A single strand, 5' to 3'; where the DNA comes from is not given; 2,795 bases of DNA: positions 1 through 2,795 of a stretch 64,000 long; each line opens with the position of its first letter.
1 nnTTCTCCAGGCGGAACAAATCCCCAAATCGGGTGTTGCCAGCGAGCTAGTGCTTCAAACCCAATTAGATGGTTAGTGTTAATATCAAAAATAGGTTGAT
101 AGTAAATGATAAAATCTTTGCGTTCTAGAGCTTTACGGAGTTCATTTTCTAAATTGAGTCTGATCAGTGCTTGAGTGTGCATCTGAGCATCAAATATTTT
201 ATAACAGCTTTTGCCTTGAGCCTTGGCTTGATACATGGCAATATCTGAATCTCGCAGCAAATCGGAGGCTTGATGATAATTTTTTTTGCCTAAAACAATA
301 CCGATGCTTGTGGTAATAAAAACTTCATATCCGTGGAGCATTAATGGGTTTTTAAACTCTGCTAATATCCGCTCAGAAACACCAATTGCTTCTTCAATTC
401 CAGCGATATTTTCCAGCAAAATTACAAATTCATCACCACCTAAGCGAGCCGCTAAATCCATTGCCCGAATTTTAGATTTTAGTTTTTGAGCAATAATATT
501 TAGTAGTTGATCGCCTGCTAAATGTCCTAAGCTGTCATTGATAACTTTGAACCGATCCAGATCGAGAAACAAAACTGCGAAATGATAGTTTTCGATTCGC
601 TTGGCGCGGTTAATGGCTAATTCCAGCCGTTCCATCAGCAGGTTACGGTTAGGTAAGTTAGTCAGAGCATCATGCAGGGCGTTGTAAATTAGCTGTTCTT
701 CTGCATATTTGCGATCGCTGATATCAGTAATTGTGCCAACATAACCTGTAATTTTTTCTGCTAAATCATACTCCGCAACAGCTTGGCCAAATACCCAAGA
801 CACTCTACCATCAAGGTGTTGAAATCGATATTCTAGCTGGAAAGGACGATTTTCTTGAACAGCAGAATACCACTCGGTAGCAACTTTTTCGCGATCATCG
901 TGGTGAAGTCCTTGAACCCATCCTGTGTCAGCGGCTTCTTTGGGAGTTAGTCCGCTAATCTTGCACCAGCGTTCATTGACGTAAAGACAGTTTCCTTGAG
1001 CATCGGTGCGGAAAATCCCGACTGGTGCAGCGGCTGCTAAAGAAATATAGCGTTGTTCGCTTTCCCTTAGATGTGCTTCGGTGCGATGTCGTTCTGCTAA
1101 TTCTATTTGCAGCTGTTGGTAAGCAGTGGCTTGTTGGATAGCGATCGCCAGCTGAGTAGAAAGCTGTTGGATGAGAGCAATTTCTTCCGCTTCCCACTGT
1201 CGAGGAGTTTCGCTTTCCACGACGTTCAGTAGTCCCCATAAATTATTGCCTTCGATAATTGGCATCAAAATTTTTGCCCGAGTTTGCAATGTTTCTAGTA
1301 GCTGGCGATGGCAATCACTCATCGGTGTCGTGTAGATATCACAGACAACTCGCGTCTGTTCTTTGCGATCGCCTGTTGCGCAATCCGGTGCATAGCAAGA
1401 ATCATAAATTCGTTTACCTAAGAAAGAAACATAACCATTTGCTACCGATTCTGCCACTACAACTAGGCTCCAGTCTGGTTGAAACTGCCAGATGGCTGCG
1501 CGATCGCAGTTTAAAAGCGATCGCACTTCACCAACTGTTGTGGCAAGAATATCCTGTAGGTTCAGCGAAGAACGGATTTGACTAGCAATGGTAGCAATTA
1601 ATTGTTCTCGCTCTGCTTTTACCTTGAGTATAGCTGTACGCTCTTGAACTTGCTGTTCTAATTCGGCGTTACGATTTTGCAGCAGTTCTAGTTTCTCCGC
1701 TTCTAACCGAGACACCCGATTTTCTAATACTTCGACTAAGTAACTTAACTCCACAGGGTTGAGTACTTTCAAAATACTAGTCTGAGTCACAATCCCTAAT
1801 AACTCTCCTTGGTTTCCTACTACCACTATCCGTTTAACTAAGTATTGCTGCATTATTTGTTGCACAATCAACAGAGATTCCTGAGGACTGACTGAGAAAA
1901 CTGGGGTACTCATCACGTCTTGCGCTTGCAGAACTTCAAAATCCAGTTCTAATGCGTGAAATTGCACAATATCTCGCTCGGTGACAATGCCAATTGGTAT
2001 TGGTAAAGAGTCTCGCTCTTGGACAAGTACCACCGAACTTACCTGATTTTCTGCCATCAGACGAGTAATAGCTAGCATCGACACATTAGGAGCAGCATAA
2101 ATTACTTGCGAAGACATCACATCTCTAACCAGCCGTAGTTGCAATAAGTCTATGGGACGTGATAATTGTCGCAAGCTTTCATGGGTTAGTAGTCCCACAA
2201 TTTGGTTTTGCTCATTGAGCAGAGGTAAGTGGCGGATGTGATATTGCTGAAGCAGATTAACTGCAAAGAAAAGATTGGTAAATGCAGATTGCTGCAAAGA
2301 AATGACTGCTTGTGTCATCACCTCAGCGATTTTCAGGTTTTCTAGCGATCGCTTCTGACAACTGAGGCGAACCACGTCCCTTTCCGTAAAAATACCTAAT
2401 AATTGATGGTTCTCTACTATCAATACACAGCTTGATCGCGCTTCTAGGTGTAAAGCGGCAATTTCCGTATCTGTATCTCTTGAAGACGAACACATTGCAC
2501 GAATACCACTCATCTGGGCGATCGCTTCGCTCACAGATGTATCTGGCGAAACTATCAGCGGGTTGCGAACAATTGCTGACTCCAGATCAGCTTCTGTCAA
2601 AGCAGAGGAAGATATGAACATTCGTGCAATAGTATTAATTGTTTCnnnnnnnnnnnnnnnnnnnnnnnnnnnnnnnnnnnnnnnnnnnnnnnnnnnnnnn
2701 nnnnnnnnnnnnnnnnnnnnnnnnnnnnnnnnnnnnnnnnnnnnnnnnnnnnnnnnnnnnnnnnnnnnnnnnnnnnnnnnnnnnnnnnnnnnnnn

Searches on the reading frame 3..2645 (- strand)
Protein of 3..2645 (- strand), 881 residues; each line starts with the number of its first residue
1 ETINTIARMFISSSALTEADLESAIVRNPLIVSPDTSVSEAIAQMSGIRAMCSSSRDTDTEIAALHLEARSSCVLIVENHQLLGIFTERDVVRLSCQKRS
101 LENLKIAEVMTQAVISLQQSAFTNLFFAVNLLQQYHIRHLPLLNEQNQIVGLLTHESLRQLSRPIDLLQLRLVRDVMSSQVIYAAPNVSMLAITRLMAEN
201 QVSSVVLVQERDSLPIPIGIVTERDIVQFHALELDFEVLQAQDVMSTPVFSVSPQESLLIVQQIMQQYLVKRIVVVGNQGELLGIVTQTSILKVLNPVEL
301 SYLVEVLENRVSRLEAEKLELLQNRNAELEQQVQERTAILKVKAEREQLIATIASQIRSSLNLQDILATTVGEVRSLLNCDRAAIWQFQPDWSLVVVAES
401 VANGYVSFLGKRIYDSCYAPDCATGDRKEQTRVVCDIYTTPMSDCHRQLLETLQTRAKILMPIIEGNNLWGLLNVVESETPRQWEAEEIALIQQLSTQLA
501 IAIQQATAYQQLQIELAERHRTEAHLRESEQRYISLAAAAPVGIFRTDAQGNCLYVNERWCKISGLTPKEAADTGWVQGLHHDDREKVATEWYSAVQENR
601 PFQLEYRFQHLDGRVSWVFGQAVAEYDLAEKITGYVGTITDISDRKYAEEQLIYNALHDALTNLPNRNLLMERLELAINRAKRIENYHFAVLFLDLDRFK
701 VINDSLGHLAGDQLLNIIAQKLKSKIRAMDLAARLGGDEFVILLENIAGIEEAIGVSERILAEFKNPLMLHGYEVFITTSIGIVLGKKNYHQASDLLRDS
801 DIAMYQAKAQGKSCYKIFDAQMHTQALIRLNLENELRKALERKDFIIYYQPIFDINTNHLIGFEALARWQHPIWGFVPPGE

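Call 100: search_protein_families(library=pfam, proteins=[window:3-2645:-], max_evalue=0.001)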
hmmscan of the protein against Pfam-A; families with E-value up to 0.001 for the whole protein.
window:3-2645:- (881 aa): 11 families
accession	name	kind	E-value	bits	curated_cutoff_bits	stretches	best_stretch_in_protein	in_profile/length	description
PF00990.26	GGDEF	-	2.6e-47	161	23.8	1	656-813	1-160/161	Diguanylate cyclase, GGDEF domain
PF00571.33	CBS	-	5.7e-39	132.6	24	3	242-295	2-55/57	CBS domain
PF01590.32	GAF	-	6.4e-21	75.7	22.4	1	362-503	1-133/133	GAF domain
PF08447.18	PAS_3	-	1.4e-15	57.8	25.6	1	554-639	2-89/89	PAS fold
PF00563.25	EAL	-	1.3e-13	51.3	31.3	1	834-880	2-48/236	EAL domain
PF00989.32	PAS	-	1.1e-11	45.2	22.6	1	536-642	6-113/113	PAS fold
PF08448.16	PAS_4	-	1.1e-09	39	23.1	1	539-646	3-109/110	PAS fold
PF13185.12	GAF_2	-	3.2e-09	37.6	28.6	1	361-504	2-136/136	GAF domain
PF13492.12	GAF_3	-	9e-09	36.3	27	1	362-505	1-129/129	GAF domain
PF13426.13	PAS_9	-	7.4e-07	29.8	27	1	541-644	1-103/103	PAS domain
PF13188.13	PAS_8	-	1.1e-06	28.8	21.8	1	532-585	2-54/65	PAS domain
